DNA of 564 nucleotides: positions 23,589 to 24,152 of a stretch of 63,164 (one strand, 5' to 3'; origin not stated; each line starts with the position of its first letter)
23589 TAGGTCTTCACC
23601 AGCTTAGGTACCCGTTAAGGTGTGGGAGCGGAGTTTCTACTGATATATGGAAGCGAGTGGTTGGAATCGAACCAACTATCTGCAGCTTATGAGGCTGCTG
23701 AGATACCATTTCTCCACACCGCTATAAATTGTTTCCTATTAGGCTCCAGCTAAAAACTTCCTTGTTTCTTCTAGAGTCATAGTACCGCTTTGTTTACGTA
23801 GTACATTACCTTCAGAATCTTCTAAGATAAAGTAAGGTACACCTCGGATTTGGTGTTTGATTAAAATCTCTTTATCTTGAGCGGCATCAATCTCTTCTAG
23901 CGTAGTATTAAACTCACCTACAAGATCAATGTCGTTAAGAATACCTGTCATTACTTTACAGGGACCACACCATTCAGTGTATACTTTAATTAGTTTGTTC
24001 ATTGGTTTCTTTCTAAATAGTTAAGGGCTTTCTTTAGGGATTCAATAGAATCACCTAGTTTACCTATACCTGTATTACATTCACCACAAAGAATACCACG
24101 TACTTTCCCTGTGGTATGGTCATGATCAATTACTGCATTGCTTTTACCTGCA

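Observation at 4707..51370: Nine copies of a 20-nt T7-promoter-like motif, all intergenic and co-oriented with the downstream genes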

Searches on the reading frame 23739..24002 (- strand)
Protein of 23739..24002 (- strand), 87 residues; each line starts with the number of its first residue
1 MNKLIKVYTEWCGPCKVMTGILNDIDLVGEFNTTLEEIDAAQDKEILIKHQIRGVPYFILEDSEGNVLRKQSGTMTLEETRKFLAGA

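Call 37: search_protein_families(library=pfam, max_evalue=0.01, proteins=[window:23739-24002:-])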
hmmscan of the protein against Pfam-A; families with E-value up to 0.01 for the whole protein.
window:23739-24002:- (87 aa): 2 families
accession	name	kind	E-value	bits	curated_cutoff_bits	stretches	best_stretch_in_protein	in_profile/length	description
PF00085.26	Thioredoxin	-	1.1e-10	41.8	23.5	1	4-84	22-101/103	Thioredoxin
PF13098.12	Thioredoxin_2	-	4.3e-05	24.3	27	1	6-84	11-104/104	Thioredoxin-like domain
